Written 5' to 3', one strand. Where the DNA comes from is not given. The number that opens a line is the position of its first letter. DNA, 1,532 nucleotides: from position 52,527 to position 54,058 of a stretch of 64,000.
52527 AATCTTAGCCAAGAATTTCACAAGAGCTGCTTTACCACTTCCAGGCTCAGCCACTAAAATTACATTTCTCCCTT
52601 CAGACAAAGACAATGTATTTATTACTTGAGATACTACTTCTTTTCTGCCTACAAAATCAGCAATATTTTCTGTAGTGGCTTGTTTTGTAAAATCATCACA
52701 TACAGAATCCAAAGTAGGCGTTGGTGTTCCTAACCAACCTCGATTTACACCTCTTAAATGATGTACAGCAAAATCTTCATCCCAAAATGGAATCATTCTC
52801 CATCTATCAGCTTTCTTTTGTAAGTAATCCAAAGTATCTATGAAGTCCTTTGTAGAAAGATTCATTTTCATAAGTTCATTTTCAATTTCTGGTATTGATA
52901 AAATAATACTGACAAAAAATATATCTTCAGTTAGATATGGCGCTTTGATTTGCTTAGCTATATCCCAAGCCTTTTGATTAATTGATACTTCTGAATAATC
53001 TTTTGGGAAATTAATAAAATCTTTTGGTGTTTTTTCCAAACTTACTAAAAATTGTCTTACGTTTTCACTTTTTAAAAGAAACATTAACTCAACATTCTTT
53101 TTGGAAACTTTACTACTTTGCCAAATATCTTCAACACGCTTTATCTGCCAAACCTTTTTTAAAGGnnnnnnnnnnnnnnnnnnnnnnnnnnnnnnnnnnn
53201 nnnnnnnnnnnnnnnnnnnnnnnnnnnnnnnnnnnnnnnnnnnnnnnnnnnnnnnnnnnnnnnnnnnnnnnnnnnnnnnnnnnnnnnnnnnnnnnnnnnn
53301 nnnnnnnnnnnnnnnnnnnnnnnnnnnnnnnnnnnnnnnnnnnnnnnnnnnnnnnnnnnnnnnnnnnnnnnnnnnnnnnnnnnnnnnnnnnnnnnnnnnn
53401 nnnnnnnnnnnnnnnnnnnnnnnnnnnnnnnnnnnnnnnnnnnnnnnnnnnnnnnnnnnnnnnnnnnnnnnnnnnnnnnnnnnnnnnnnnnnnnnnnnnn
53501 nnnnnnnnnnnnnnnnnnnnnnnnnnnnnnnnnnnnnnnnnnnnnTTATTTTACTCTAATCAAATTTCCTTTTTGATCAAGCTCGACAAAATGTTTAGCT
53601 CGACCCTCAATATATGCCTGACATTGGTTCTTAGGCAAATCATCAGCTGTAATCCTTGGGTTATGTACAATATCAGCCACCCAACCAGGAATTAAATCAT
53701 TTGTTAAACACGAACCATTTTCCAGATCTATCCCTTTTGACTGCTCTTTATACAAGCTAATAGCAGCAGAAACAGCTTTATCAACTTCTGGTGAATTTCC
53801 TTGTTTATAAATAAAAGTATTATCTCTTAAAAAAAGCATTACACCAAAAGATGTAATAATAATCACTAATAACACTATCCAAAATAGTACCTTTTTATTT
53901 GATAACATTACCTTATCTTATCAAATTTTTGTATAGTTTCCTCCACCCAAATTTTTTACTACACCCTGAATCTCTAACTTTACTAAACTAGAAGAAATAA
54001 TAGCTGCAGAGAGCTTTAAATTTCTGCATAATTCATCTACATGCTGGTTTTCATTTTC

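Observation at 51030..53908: Membrane-anchored Clp-like double-ring AAA+ ATPase with non-canonical D1 Walker A (GKA), co-encoded with a small anchored partner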

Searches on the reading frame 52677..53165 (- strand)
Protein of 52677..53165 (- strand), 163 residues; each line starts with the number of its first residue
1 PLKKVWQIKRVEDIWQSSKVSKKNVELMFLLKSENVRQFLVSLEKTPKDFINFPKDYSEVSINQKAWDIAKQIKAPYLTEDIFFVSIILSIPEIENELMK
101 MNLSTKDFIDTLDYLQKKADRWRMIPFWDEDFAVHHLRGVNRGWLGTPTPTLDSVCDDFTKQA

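Call 43: search_protein_families(library=pfam, alignment_id=A6, max_evalue=1)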
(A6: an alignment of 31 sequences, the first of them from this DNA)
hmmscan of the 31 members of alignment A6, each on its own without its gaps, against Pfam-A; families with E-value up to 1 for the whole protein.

A. member 1, seq(163 aa): 3 families
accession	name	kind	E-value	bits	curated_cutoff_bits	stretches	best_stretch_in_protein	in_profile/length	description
PF25651.1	Baculo_P15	-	0.0048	17.6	27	1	92-131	49-88/120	Baculovirus putative 15 kDa capsid protein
PF07753.16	DUF1609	-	0.009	16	25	0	96-125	84-113/227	Protein of unknown function (DUF1609)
PF00308.24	Bac_DnaA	-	0.38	11.4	23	0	61-119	53-113/162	Bacterial DnaA ATPAse domain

B. families by the number of members that match (of 31 scanned): 25 families
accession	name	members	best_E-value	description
PF02861.25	Clp_N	22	5.7e-07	Clp amino terminal domain, pathogenicity island component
PF20468.4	HPS6_C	1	0.0046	Hermansky-Pudlak syndrome 6 protein C-terminal domain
PF25651.1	Baculo_P15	1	0.0048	Baculovirus putative 15 kDa capsid protein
PF07753.16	DUF1609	1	0.009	Protein of unknown function (DUF1609)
PF09188.15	DUF1951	1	0.016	Domain of unknown function (DUF1951)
PF01832.25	Glucosaminidase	1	0.022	Mannosyl-glycoprotein endo-beta-N-acetylglucosaminidase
PF08862.16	DUF1829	1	0.023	Domain of unknown function DUF1829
PF06810.17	Phage_scaffold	1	0.028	Phage capsid assembly scaffolding protein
PF02180.22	BH4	1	0.03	Bcl-2 homology region 4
PF13549.11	ATP-grasp_5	1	0.042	ATP-grasp domain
PF15047.11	DUF4533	1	0.045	Protein of unknown function (DUF4533)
PF13954.11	PapC_N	1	0.067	PapC N-terminal domain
PF20172.3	DUF6538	1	0.069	Domain of unknown function (DUF6538)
PF21237.2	Pus10_N_euk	1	0.08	Eukaryotic Pus10, N-terminal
PF04224.18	DUF417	1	0.081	Protein of unknown function, DUF417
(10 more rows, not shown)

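Call 44: search_solved_structures(query=A6, max_evalue=1, show_alignments=2)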
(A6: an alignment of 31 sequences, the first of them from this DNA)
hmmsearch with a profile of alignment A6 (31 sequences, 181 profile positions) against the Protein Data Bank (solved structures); distinct sequences matched with E-value up to 1: 76 (the best 60 are shown).
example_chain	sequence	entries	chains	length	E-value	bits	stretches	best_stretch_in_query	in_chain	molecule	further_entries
3pxg_A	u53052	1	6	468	1.3e-10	44.7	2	51-128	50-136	Negative regulator of genetic competence ClpC/MecB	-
2y1q_A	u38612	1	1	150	1.4e-10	44.6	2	53-128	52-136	NEGATIVE REGULATOR OF GENETIC COMPETENCE CLPC/MECB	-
2k77_A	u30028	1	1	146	1.9e-10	44.2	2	49-128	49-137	Negative regulator of genetic competence clpC/mecB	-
2y1r_A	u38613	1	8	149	2e-10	44.1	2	51-128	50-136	NEGATIVE REGULATOR OF GENETIC COMPETENCE CLPC/MECB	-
5hbn_A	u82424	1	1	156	2e-10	44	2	76-128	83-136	Negative regulator of genetic competence ClpC/MecB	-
8b3s_Z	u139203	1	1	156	2.2e-10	44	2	50-128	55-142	ATP-dependent Clp protease ATP-binding subunit ClpC / Negative regulator of tic competence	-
6emw_F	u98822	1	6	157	3.4e-10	43.3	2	49-126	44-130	ATP-dependent Clp protease ATP-binding subunit ClpC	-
8otk_A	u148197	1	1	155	9.6e-10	41.9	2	51-128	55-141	ATP-dependent Clp protease ATP-binding subunit ClpC / Negative regulator of tic competence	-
6dju_A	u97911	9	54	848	1.2e-09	41.6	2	72-125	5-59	Chaperone protein ClpB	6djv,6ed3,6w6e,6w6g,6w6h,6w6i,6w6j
8ibp_A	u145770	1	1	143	2.2e-09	40.7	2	77-128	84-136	Negative regulator of genetic competence ClpC/mecB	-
5gui_A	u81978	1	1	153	2.4e-09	40.6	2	78-128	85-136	Chaperone protein ClpC1, chloroplastic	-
3fes_A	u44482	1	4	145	3.3e-09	40.1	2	77-127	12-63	ATP-dependent Clp endopeptidase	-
4p15_A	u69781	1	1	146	4e-09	39.8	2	49-128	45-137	Bacillus lehensis ClpC N-terminal domain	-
8ibo_A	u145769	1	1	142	4e-09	39.8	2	77-128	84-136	Negative regulator of genetic competence ClpC/mecB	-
8b9u_A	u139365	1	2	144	4.1e-09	39.8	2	77-128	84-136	ATP-dependent Clp protease ATP-binding subunit ClpC1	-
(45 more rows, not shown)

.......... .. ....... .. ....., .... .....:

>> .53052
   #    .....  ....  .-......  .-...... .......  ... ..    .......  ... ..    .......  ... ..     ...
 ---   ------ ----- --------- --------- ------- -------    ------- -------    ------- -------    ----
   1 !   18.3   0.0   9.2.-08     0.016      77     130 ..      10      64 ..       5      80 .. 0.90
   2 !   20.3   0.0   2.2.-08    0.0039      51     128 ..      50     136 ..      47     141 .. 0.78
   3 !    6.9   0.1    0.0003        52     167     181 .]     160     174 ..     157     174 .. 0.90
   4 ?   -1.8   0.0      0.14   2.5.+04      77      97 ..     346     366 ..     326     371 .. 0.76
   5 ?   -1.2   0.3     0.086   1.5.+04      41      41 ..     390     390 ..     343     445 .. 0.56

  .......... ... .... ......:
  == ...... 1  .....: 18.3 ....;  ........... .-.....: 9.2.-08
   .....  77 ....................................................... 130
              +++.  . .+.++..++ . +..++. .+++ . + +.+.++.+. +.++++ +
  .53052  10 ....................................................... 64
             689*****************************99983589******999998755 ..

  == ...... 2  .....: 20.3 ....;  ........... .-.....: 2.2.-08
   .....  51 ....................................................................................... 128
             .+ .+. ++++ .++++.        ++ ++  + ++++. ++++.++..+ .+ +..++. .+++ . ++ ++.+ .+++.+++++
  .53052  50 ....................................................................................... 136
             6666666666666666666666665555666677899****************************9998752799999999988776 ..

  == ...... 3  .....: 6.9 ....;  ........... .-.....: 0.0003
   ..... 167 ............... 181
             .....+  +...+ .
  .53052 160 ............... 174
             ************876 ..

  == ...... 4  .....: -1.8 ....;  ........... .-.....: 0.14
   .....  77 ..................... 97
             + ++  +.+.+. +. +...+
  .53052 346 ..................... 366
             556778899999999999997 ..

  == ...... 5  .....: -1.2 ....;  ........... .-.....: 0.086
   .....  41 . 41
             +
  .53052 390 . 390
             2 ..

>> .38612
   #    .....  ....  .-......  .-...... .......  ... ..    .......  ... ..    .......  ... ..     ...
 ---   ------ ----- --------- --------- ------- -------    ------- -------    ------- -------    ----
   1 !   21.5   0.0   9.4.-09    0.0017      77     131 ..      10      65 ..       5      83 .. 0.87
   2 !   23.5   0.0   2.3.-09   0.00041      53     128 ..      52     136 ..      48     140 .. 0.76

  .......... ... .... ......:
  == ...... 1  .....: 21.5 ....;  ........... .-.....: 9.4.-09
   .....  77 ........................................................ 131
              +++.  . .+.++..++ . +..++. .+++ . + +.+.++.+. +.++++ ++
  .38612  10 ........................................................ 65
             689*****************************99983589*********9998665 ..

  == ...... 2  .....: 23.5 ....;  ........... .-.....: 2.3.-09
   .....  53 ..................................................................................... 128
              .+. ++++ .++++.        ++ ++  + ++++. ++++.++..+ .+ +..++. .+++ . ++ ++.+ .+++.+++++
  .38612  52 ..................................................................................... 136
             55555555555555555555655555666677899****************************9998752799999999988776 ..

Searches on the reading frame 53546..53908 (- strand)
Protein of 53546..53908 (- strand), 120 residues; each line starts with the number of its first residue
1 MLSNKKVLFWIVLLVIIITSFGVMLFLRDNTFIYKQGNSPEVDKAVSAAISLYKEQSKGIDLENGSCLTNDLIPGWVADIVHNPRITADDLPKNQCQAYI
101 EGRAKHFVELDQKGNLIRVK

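Call 3: search_protein_families(library=pfam, proteins=[window:53546-53908:-], max_evalue=0.1)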
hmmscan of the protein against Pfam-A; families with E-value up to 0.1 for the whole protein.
window:53546-53908:- (120 aa): 0 families

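Call 4: search_protein_families(library=ncbifam, proteins=[window:53546-53908:-], max_evalue=0.1)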
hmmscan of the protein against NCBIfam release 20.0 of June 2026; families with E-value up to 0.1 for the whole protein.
window:53546-53908:- (120 aa): 0 families

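Call 15: find_homologous_proteins(query=window:53546-53908:-, max_evalue=0.001)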
Query window:53546-53908:- (120 aa): 184 proteins with E <= 0.001 among 188 candidates; the best 120 are listed.
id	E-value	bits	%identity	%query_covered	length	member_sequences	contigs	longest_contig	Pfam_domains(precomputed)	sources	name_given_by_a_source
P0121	1.8e-73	262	100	100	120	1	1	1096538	-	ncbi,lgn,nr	ncbi:MAG: hypothetical protein PHQ59_05295 [Candidatus Daviesbacteria bacterium]|nr:hypothetical pro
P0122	5.0e-51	190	67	100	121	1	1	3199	-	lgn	-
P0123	2.1e-50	188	71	100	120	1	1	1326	-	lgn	-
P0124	2.6e-50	187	69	100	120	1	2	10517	-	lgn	-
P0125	3.8e-49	184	68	99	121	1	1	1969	-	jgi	jgi:hypothetical protein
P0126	4.9e-48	180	66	100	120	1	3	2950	-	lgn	-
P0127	6.9e-48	179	68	98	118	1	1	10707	-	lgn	-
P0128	3.2e-47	177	64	99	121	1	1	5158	-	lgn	-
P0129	3.5e-47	177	67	100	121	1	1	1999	-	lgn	-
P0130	8.7e-47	176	67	97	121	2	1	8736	-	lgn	-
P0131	1.0e-46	176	65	99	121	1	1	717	-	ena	-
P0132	3.8e-46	174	66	100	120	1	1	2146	-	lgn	-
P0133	4.7e-46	174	69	92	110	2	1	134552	-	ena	-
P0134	5.0e-46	173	68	100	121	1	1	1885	-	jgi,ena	-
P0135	1.8e-45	172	66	98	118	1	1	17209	-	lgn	-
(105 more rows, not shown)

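Call 57: search_protein_families(library=phrogs, proteins=[window:53546-53908:-], max_evalue=0.01)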
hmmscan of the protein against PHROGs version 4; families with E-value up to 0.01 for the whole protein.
window:53546-53908:- (120 aa): 0 families

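Call 64: predict_structure(alignment_id=A8)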
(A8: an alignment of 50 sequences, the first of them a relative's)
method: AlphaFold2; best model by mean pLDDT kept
length: 120 residues; sequences in the alignment: 50
mean_pLDDT: 87.3   pTM: 0.67
mean pLDDT of the five models: 87.3, 87.3, 86.2, 86.1, 85.4
residues with pLDDT >= 90: 67; 70-90: 40; 50-70: 13; < 50: 0
segments of 3 or more residues with pLDDT < 50: none
pLDDT, mean of each block of 10 residues (from residue 1): 82 97 76 82 95 84 78 94 88 90 93 90
secondary structure, 60 per line:
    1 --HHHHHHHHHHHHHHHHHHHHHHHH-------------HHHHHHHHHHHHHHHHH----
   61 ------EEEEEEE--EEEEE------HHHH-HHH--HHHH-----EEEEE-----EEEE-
elements in order: H3-26 H40-56 E67-73 E76-80 H87-90 H97-100 E106-110 E116-119

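Call 67: fold_search(model_id=the predicted structure, library=pdb)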
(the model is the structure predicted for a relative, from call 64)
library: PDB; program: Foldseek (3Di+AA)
matches with E <= 10: 49; with E <= 0.001: 0
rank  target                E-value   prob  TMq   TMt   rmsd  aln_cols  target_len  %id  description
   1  2as0_A                1.8e+00  0.07  0.24  0.09  14.4       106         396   11  Crystal Structure of PH1915 (APC 5817): A Hypothetical RNA Methyltransferase (released 2005-09-20)
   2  1gvn_B                2.6e+00  0.03  0.18  0.10  11.1        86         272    7  Crystal Structure of the Plasmid Maintenance System epsilon/zeta: Meachnism of toxin inactivation and toxin function (released 2003-01-29)
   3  6i2v                  2.8e+00  0.07  0.27  0.29   8.0       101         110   13  Pilotin from Vibrio vulnificus type 2 secretion system, EpsS. (released 2019-04-10)
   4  2b78                  3.0e+00  0.05  0.24  0.09  13.4        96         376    9  A putative sam-dependent methyltransferase from Streptococcus mutans (released 2006-10-31)
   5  3q8x_B                3.2e+00  0.03  0.18  0.10  11.1        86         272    7  Structure of a toxin-antitoxin system bound to its substrate (released 2011-03-09)
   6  2p5t_D                3.6e+00  0.02  0.18  0.10  12.0        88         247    7  Molecular and structural characterization of the PezAT chromosomal toxin-antitoxin system of the human pathogen Strept (released 2007-05-15)
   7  7yox_A                4.1e+00  0.07  0.21  0.09   6.5        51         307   14  Cryo-EM structure of the N-terminal domain of hMCM8/9 and HROB (released 2023-08-09)
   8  3oco_A                4.1e+00  0.06  0.20  0.18   4.6        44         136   16  The crystal structure of a Hemolysin-like protein containing CBS domain of Oenococcus oeni PSU (released 2010-10-06)
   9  7wi7_A                4.1e+00  0.04  0.21  0.05  12.6        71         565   13  Crystal structure of human MCM8/9 complex (released 2023-01-25)
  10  5v93_c                4.1e+00  0.04  0.23  0.18   8.1        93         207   12  Cryo-EM structure of the 70S ribosome from Mycobacterium tuberculosis bound with Capreomycin (released 2017-09-20)
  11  1gvn_D                4.1e+00  0.02  0.19  0.10  11.2        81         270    7  Crystal Structure of the Plasmid Maintenance System epsilon/zeta: Meachnism of toxin inactivation and toxin function (released 2003-01-29)
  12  3q8x_D                4.1e+00  0.02  0.18  0.10  11.3        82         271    7  Structure of a toxin-antitoxin system bound to its substrate (released 2011-03-09)
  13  7cxy_A                4.1e+00  0.01  0.18  0.11  11.8       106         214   14  Structural insights into novel mechanisms of inhibition of the major b-carbonic anhydrase CafB from the pathogenic fun (released 2021-03-31)
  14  5iip_B                4.4e+00  0.07  0.23  0.24   4.4        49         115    8  Staphylococcus aureus OpuCA (released 2016-08-24)
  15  9h90_C                4.4e+00  0.05  0.25  0.18   7.3        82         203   12  Cryo-EM structure of the Vibrio natrigens 30S ribosomal subunit in complex with spectinomycin. (released 2025-05-21)
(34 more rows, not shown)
